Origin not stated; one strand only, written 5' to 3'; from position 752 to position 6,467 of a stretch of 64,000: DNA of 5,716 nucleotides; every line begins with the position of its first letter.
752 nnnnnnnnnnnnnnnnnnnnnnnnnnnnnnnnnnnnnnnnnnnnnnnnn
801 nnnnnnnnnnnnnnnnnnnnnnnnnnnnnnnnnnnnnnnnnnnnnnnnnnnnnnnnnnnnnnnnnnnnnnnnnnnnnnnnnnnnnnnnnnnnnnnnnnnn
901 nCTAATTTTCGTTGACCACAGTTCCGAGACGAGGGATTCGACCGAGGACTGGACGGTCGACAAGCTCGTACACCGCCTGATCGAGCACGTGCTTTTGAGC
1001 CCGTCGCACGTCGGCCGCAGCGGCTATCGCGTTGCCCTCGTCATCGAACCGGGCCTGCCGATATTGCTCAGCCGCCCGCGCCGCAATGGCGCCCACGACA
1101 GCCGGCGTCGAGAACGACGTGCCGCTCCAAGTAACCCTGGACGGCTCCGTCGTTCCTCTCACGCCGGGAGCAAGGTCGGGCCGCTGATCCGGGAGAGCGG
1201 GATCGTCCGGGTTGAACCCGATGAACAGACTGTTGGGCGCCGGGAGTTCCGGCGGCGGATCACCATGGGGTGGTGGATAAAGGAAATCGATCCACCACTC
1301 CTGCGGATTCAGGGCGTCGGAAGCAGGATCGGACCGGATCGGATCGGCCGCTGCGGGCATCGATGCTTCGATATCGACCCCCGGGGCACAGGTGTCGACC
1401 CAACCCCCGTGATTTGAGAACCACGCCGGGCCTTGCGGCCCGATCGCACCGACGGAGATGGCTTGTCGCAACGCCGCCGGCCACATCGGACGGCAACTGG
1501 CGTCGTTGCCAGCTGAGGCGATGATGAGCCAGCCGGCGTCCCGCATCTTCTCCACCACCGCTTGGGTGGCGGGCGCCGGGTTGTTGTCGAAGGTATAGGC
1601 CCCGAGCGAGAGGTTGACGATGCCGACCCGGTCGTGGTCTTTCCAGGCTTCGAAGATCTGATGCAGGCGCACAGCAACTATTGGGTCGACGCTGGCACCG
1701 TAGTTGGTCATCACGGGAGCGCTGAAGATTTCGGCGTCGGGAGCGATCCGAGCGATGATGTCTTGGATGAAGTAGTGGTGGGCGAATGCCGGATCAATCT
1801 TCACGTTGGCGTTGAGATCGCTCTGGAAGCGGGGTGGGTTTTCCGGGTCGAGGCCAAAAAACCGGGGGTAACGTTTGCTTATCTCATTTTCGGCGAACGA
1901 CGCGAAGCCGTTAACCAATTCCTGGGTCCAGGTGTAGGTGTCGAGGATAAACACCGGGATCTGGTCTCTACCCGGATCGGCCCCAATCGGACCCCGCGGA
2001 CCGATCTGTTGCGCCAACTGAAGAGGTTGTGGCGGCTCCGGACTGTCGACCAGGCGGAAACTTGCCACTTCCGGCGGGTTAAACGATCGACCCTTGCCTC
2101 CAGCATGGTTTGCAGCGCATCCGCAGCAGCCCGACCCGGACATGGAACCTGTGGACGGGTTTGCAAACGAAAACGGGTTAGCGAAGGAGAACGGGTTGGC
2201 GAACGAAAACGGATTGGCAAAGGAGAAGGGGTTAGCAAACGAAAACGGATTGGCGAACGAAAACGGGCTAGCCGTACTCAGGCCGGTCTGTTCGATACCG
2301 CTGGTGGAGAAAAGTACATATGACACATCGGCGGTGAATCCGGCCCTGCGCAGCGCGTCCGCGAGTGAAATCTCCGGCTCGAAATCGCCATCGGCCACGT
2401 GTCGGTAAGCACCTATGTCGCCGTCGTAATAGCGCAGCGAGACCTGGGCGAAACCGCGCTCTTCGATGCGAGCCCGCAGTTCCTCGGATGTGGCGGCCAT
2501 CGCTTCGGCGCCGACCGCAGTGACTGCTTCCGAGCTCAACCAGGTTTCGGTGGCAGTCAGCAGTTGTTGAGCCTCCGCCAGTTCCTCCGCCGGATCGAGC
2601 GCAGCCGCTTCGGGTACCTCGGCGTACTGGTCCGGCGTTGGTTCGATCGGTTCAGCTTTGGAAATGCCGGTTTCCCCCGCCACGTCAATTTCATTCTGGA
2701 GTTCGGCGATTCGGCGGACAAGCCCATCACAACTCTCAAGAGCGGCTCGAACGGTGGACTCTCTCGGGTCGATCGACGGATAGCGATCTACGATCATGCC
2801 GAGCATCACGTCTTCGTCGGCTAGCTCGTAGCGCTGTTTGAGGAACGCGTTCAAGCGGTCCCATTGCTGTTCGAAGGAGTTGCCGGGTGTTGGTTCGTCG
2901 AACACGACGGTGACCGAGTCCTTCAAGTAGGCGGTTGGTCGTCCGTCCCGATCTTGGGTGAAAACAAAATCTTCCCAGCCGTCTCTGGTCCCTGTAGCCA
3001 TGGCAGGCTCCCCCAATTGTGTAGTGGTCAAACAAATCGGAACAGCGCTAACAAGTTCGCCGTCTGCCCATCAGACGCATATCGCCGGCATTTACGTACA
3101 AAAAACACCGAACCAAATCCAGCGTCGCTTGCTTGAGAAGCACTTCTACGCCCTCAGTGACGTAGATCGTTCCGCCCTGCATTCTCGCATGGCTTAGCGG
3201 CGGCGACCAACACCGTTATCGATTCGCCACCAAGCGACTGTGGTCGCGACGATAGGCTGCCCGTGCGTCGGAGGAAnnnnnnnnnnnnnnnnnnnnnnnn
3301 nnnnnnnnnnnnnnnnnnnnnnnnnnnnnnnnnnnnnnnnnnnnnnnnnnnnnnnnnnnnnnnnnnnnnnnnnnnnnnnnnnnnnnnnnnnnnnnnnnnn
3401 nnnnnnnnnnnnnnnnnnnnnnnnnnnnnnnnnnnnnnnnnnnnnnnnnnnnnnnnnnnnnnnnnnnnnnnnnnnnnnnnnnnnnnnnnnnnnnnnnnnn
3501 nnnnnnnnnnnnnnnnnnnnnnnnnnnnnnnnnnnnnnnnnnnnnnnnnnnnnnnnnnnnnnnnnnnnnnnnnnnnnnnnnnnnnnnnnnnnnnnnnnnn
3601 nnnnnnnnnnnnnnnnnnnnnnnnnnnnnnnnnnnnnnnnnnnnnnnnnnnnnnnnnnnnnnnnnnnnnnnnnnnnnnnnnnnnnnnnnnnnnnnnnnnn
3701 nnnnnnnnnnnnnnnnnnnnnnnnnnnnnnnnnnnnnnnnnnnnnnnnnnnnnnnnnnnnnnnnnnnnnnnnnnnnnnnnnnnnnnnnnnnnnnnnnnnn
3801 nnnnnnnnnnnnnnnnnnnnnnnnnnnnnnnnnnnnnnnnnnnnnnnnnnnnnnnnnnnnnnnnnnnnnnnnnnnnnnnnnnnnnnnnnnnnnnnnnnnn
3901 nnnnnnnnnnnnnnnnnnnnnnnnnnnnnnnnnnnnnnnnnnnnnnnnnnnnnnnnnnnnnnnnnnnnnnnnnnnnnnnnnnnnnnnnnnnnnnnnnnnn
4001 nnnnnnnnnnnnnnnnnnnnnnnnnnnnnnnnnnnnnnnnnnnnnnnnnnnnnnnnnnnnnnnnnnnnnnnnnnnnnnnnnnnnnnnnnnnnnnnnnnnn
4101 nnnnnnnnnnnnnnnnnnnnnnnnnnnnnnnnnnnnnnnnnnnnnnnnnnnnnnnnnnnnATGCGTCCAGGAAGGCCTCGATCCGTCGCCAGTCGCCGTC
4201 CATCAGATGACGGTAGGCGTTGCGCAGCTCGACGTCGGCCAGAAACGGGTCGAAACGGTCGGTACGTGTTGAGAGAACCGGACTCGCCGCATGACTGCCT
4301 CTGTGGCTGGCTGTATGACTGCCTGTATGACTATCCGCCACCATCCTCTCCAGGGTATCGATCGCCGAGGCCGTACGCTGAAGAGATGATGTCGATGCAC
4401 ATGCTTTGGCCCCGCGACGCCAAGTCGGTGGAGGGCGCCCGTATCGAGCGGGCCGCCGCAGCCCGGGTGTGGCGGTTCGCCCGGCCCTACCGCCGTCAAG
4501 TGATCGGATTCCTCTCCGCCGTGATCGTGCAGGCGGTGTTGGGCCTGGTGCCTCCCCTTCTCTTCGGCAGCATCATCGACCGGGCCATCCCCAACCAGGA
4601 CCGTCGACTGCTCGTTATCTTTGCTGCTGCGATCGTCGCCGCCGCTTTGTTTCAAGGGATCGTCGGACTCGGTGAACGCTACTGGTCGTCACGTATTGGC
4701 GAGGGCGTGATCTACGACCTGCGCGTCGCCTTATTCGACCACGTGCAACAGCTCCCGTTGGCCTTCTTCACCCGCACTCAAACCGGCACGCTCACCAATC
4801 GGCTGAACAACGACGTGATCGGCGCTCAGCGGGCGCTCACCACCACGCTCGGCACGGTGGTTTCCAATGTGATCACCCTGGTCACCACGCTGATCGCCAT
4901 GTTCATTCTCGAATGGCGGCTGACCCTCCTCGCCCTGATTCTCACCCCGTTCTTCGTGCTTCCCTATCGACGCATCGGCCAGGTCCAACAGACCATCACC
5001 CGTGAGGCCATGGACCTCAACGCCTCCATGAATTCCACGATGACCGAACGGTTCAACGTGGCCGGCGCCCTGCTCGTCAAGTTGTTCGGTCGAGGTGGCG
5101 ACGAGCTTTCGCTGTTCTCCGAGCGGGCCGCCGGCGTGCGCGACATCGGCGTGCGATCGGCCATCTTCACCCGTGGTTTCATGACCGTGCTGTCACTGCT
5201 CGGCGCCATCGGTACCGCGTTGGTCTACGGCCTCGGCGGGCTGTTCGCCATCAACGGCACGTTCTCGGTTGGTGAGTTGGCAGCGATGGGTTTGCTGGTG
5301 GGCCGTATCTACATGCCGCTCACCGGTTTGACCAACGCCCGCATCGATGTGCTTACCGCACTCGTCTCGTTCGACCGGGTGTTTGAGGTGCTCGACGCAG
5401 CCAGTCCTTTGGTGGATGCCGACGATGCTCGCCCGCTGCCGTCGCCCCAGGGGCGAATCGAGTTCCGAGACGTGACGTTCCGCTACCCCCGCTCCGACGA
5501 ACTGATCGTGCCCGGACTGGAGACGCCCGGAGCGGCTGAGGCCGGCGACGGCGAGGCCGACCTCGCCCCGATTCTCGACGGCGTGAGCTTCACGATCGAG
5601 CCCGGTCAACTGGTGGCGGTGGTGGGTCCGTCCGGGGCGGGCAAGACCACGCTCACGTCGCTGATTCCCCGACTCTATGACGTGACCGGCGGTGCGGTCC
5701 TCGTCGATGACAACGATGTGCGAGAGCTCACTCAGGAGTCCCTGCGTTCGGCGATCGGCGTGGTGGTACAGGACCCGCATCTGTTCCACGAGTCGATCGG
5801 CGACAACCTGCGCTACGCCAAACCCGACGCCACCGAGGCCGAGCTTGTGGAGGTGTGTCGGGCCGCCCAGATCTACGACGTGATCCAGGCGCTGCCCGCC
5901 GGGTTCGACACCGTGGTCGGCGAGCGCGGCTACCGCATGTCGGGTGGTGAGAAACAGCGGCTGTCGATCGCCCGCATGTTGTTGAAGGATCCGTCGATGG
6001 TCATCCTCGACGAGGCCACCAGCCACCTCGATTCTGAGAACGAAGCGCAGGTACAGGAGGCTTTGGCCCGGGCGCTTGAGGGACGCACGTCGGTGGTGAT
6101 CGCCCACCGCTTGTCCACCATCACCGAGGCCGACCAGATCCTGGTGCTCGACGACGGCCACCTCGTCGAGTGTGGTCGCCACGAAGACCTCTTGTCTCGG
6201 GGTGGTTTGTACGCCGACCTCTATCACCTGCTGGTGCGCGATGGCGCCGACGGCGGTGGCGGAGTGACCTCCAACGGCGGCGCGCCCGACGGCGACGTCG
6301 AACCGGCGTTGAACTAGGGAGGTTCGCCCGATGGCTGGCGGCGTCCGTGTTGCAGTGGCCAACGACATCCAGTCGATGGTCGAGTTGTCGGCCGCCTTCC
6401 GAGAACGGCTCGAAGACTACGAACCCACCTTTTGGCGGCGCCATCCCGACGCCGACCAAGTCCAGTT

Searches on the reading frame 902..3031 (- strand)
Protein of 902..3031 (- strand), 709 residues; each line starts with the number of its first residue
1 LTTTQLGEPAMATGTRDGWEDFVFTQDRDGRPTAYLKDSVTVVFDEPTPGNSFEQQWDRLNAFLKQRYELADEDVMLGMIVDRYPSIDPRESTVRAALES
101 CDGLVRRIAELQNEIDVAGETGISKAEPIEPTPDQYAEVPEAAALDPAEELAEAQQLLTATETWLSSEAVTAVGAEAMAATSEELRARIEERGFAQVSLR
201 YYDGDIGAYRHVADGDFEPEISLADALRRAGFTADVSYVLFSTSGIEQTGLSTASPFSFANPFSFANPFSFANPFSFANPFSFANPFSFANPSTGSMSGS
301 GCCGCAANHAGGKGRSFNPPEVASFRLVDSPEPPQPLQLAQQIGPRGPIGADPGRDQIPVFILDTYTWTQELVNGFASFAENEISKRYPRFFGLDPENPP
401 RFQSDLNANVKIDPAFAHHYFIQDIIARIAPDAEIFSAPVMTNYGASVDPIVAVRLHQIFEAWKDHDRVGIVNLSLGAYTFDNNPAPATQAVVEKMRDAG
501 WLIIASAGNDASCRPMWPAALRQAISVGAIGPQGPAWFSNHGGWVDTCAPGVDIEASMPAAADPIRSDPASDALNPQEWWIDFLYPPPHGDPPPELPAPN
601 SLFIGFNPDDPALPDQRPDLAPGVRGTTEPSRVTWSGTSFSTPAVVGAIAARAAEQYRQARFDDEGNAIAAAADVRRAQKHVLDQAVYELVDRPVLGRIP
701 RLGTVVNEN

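Call 44: search_protein_families(library=pfam, proteins=[window:902-3031:-], max_evalue=0.00001)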
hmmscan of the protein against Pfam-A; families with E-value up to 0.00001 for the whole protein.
window:902-3031:- (709 aa): 1 family
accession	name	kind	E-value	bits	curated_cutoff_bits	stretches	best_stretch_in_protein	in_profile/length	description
PF00082.27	Peptidase_S8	-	2.5e-13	50.4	21.8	1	426-651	74-252/288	Subtilase family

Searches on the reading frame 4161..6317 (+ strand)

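Call 44: search_protein_families(library=pfam, proteins=[window:4161-6317:+], max_evalue=0.00001)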
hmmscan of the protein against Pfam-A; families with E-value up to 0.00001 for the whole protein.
window:4161-6317:+ (718 aa): 3 families
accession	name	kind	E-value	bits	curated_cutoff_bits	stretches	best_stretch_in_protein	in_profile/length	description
PF00664.28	ABC_membrane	-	5.7e-42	144.7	28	1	118-381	5-268/274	ABC transporter transmembrane region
PF00005.33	ABC_tran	-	3.9e-33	115.4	25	1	472-621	1-137/137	ABC transporter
PF02463.25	SMC_N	-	2.3e-06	27.6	40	0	560-661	121-209/220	RecF/RecN/SMC N terminal domain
